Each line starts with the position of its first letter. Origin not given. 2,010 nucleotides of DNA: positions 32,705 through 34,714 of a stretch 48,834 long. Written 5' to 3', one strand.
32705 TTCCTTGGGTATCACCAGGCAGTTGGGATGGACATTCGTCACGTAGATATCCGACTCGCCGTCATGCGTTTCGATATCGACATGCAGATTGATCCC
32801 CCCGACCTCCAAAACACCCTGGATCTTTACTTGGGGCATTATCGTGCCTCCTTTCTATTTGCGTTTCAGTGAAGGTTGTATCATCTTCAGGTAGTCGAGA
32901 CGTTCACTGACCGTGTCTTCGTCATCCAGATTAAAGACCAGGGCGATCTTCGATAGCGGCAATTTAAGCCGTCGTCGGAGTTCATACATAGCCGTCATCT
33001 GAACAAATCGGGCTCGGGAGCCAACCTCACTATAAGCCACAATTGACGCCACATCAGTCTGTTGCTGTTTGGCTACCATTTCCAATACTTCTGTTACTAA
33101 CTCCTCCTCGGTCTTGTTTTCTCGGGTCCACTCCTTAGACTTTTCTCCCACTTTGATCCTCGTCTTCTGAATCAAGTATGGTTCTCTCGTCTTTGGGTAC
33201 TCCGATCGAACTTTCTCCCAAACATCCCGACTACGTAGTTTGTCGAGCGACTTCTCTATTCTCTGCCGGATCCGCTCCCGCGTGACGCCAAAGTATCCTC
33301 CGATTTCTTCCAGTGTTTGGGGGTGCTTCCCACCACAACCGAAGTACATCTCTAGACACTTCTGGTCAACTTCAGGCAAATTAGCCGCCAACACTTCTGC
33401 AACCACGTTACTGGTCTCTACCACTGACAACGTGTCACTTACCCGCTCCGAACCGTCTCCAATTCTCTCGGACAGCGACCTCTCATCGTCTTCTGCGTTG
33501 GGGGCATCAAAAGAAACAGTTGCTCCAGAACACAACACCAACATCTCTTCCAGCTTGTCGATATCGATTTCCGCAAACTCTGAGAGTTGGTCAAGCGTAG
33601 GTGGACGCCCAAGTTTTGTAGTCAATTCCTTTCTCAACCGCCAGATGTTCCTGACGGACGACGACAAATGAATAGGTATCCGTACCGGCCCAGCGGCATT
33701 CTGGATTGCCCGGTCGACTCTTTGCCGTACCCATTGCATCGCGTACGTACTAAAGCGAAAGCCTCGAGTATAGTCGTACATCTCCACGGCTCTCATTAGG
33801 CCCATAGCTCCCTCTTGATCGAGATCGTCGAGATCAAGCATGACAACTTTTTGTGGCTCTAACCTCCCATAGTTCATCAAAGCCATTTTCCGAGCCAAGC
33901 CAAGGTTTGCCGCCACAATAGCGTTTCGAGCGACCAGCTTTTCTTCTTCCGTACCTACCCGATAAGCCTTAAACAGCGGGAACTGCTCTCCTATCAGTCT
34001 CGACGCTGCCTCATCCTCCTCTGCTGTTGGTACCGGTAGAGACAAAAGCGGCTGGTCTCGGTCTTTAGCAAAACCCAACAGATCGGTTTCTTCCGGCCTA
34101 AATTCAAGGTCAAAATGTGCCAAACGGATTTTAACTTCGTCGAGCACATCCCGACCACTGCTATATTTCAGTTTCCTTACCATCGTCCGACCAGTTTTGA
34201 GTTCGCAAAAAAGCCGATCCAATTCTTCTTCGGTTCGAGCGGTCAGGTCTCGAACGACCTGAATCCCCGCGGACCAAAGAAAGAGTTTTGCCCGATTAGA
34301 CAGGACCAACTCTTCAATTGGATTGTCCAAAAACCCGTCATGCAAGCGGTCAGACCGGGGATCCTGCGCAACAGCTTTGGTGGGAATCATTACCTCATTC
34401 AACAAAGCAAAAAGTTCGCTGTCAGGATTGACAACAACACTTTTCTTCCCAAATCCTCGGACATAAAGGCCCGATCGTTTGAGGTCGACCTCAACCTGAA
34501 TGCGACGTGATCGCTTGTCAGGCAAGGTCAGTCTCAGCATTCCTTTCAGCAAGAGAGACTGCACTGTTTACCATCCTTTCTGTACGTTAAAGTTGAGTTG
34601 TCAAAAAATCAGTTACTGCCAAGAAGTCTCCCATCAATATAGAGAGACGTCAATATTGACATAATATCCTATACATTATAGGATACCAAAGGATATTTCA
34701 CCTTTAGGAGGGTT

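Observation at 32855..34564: Sigma-70 factor fused to an RpoA alphaCTD-like domain (N-terminal) and a DnaA domain-IV-like domain (C-terminal)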

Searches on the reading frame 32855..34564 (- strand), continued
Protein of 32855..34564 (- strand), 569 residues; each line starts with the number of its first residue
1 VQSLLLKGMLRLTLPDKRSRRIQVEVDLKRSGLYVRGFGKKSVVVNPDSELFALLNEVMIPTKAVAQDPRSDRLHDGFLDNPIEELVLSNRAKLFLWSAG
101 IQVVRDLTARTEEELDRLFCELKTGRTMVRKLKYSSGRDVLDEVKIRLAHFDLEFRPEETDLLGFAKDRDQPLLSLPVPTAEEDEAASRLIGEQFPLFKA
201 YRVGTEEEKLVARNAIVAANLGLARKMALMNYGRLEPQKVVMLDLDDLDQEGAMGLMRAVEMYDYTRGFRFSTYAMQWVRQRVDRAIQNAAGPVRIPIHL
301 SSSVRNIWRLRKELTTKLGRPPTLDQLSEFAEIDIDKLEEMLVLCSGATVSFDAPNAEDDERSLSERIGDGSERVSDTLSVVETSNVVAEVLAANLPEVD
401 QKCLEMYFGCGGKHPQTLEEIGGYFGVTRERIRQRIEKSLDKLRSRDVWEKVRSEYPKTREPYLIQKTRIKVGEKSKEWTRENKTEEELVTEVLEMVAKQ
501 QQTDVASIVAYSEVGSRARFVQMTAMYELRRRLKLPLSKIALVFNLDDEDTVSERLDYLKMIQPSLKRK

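Call 103: find_related_loci(query=A12, collection=viral_contigs, flank=5000)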
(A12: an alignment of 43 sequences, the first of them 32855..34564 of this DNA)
Query A12 (569 aa) in viral_contigs; peptide patterns used: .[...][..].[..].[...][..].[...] (x = any residue, [..] = any of these).
600 stretches matched a pattern (row limit reached: there are more); 155 encode a relative of the query (tblastn E <= 1e-3); the best 80 are kept; 80 distinct loci.
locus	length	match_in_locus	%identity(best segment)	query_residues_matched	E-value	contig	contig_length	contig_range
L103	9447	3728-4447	38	192-444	1e-39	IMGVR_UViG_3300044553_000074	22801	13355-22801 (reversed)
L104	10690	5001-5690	34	247-477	6e-38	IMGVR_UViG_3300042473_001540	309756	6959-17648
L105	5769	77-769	37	206-444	5e-38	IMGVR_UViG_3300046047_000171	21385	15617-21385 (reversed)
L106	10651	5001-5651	39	211-434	7e-35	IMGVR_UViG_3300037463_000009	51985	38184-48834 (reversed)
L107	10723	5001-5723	34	193-444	1e-33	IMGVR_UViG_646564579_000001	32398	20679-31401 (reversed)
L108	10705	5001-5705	32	200-444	2e-33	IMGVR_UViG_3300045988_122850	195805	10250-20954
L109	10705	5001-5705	33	200-444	2e-33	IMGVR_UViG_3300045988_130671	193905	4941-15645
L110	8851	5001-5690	37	210-444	7e-33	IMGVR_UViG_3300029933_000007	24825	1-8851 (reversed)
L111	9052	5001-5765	33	211-473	1e-32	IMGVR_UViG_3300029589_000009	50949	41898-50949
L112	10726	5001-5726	34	193-445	2e-32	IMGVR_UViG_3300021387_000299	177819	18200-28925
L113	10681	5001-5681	33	212-445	7e-32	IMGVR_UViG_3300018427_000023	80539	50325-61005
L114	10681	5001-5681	33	212-445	7e-32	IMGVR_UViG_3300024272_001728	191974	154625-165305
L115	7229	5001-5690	36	210-444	9e-32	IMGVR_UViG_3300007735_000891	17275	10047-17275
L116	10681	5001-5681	34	212-445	1e-31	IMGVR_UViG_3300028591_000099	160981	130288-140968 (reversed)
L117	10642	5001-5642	36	243-444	1e-30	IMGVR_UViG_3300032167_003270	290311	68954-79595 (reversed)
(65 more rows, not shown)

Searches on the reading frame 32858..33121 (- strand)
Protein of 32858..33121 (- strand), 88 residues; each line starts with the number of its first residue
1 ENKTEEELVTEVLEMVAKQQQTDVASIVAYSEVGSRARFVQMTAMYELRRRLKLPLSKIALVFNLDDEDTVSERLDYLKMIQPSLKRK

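Call 34: search_solved_structures(query=A4, max_evalue=10, show_alignments=2)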
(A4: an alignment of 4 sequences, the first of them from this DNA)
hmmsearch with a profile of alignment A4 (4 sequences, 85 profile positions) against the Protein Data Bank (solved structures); distinct sequences matched with E-value up to 10: 10.
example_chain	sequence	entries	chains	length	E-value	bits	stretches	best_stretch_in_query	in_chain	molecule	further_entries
5y08_A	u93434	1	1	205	0.021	18.2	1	14-57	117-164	4-hydroxy-2,2'-bipyrrole-5-methanol synthase PigH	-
6az1_Q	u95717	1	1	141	0.14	15.6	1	5-56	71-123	ribosomal protein S12e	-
8a98_SQ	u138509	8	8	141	0.16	15.4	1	5-56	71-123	40S ribosomal protein S12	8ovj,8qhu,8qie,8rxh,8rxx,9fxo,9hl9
5hm5_A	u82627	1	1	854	0.24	14.9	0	44-64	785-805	Topoisomerase V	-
8df7_A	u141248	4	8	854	0.36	14.3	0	44-70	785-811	Topoisomerase V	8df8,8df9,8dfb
5crl_A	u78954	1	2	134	0.51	13.8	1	35-70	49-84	Mercuric resistance operon regulatory protein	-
9n9q_C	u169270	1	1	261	0.73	13.3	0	47-79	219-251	RpoE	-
8g9k_A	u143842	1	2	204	1.4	12.4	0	4-42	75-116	THR2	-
2obd_A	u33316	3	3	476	1.5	12.3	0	31-67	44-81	Cholesteryl ester transfer protein | CETP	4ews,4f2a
2mkx_A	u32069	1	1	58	1.8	12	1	9-44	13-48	Autolysin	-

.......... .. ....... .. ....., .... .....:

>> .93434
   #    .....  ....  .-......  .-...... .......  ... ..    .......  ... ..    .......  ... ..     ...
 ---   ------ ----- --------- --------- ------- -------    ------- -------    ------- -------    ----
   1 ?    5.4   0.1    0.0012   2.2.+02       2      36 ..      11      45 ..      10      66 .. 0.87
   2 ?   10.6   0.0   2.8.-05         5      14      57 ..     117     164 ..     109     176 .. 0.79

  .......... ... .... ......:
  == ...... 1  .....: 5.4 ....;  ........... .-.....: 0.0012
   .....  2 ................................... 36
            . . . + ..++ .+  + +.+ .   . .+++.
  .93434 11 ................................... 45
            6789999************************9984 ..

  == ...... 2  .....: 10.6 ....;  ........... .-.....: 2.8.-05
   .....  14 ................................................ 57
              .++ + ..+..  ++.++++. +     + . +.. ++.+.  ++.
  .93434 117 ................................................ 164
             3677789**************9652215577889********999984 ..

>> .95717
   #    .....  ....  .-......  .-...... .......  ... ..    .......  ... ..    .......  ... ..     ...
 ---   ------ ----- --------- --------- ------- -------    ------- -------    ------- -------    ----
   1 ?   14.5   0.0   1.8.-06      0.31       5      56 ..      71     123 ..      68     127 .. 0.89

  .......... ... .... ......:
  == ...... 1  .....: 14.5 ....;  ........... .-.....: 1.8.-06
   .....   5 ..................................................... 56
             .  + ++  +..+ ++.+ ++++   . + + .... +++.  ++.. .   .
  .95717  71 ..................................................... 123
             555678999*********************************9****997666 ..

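Call 110: search_solved_structures(query=A14, max_evalue=10, show_alignments=2)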
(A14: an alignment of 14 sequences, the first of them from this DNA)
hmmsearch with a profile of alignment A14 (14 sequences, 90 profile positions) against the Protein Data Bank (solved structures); distinct sequences matched with E-value up to 10: 9.
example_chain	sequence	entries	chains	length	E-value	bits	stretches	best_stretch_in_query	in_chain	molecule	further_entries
2rig_A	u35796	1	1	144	0.018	18.3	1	2-50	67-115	INTERFERON-GAMMA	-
2mkx_A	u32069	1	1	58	0.038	17.3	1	11-46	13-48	Autolysin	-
2hcb_A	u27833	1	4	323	0.077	16.3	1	11-86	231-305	Chromosomal replication initiator protein dnaA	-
1l8q_A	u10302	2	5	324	0.077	16.3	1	11-86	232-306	Chromosomal replication initiator protein dnaA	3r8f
6az1_Q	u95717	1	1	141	0.084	16.2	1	10-59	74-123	ribosomal protein S12e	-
8a98_SQ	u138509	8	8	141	0.086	16.2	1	10-59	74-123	40S ribosomal protein S12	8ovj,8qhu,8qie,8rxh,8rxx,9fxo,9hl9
9n9q_C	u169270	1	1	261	0.24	14.7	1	27-85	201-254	RpoE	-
5crl_A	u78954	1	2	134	0.46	13.8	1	39-83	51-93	Mercuric resistance operon regulatory protein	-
5izs_A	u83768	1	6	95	0.54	13.6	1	6-36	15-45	Designed protein 5L6HC3_1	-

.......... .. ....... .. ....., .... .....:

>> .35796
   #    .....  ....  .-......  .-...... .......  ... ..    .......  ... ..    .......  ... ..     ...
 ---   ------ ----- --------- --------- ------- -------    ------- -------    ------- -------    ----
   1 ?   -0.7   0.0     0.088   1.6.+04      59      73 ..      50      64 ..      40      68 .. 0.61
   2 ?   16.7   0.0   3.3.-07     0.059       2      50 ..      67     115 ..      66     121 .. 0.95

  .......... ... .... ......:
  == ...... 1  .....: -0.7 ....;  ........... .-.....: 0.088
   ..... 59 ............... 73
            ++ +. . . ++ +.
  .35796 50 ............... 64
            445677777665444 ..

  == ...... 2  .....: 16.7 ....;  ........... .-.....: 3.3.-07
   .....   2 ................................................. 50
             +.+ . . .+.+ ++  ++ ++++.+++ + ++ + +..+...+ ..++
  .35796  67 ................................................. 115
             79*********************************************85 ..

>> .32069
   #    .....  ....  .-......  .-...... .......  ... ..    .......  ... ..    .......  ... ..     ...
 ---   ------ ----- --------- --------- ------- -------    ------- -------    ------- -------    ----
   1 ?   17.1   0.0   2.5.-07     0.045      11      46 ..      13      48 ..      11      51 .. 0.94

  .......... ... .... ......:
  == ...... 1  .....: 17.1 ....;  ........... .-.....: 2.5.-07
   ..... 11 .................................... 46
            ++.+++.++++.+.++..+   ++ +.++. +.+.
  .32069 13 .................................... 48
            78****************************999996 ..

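Call 111: search_protein_families(library=pfam, alignment_id=A14, max_evalue=1)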
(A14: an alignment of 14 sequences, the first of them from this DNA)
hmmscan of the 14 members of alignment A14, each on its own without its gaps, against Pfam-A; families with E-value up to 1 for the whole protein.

A. member 1, seq(88 aa): 1 family
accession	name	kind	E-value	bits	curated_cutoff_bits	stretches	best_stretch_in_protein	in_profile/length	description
PF08299.17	Bac_DnaA_C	-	0.013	16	31.5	1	10-72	2-63/69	Bacterial dnaA protein helix-turn-helix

B. families by the number of members that match (of 14 scanned): 17 families
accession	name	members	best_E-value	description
PF08299.17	Bac_DnaA_C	3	0.00022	Bacterial dnaA protein helix-turn-helix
PF08281.18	Sigma70_r4_2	1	6.8e-05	Sigma-70, region 4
PF13412.12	HTH_24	1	0.0027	Winged helix-turn-helix DNA-binding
PF13404.12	HTH_AsnC-type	1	0.0046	AsnC-type helix-turn-helix domain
PF06348.16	DUF1059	1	0.032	Protein of unknown function (DUF1059)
PF24922.1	ACBP4_C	1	0.038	Acyl-CoA-binding domain-containing protein 4-6, C-terminal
PF08335.16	GlnD_UR_UTase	1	0.06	GlnD PII-uridylyltransferase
PF06819.16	Arc_PepC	1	0.065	Archaeal Peptidase A24 C-terminal Domain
PF21983.2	NikA-like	1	0.067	Mobilization protein NikA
PF19938.4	DUF6400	1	0.082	Family of unknown function (DUF6400)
PF11434.14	CHIPS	1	0.1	Chemotaxis-inhibiting protein CHIPS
PF07022.19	Phage_CI_repr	1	0.1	Bacteriophage CI repressor helix-turn-helix domain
PF20028.4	VMAP-C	1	0.11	vWA-MoxR associated protein C-terminal domain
PF18277.6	AbrB_C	1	0.12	AbrB C-terminal domain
PF22900.2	UCH_UBL1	1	0.13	Ubiquitin carboxyl-terminal hydrolases, Ubiquitin-like 1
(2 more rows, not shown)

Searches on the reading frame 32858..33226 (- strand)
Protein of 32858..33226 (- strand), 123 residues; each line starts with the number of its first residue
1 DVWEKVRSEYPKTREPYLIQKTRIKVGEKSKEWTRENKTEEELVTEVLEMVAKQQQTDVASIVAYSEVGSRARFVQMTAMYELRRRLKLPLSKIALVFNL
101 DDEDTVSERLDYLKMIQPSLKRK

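Call 59: predict_structure(alignment_id=A11)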
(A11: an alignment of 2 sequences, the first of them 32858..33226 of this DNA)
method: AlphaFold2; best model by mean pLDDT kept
length: 123 residues; sequences in the alignment: 2
mean_pLDDT: 72.4   pTM: 0.41
mean pLDDT of the five models: 72.4, 70.9, 70.9, 66.7, 65.0
residues with pLDDT >= 90: 4; 70-90: 79; 50-70: 29; < 50: 11
segments of 3 or more residues with pLDDT < 50: 61-68
pLDDT, mean of each block of 10 residues (from residue 1): 69 63 82 79 76 60 46 73 81 78 88 79 54
secondary structure, 60 per line:
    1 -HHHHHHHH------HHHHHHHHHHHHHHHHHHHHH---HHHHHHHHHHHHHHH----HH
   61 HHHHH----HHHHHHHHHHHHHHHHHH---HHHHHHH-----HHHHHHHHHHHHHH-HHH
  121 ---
elements in order: H2-9 H16-36 H40-54 H59-65 H70-87 H91-97 H103-116

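Call 63: fold_search(model_id=the predicted structure, library=pdb)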
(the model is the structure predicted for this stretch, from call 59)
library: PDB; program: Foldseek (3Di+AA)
matches with E <= 10: 74; with E <= 0.001: 0
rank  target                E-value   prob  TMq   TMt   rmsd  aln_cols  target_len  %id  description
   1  1xs9_A                9.4e-01  0.80  0.34  0.33   5.5        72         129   14  A MODEL OF THE TERNARY COMPLEX FORMED BETWEEN MARA, THE ALPHA-CTD OF RNA POLYMERASE AND DNA (released 2004-10-26)
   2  5chh                  1.1e+00  0.47  0.32  0.15   6.2        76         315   12  Crystal structure of transcriptional regulator CdpR from Pseudomonas aeruginosa (released 2016-05-18)
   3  8btg_C                1.5e+00  0.30  0.36  0.15  15.2       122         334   20  Cryo-EM structure of the bacterial replication origin opening basal unwinding system (released 2024-02-14)
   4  9m9e_F                1.5e+00  0.28  0.33  0.24  17.5       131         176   15  Structural Basis of Pausing During Transcription Initiation in Mycobacterium tuberculosis (released 2026-01-14)
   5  7r3w_A                1.6e+00  0.35  0.28  0.14   6.4        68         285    9  Crystal structure of the albicidin resistance protein STM3175 from Salmonella typhimurium (released 2022-09-28)
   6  7bhy_C                1.9e+00  0.97  0.37  0.79   1.1        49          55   20  DNA-binding domain of DeoR in complex with the DNA operator (released 2021-11-10)
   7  6jcy_F                2.1e+00  0.15  0.31  0.24  24.6       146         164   12  Mycobacterium tuberculosis RNA polymerase transcription initiation open complex with a chimeric ECF sigma factor sigH/ (released 2019-05-29)
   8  8btg_B                2.3e+00  0.20  0.35  0.14  17.2       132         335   20  Cryo-EM structure of the bacterial replication origin opening basal unwinding system (released 2024-02-14)
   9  3pvp_A                2.4e+00  0.28  0.29  0.37  10.1        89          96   22  Structure of Mycobacterium tuberculosis DnaA-DBD in complex with box2 DNA (released 2011-05-25)
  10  3r8f_A                2.8e+00  0.28  0.41  0.17  13.3       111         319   22  Replication initiator DnaA bound to AMPPCP and single-stranded DNA (released 2011-09-28)
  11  3pvp_B                2.8e+00  0.25  0.29  0.37  10.0        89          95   22  Structure of Mycobacterium tuberculosis DnaA-DBD in complex with box2 DNA (released 2011-05-25)
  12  2hcb_D                3.0e+00  0.28  0.41  0.17  12.1       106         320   23  Structure of AMPPCP-bound DnaA from Aquifex aeolicus (released 2006-07-25)
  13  9n9q_C                3.0e+00  0.14  0.34  0.17  17.0       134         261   14  Cryo-EM structure of the RNA-guided transcription complex (released 2025-12-24)
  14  6in7_B                3.0e+00  0.13  0.29  0.22  11.5       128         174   14  Crystal structure of AlgU in complex with MucA(cyto) (released 2019-07-24)
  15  1j1v_A                3.7e+00  0.28  0.35  0.44   8.0        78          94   24  Crystal structure of DnaA domainIV complexed with DnaAbox DNA (released 2003-04-22)
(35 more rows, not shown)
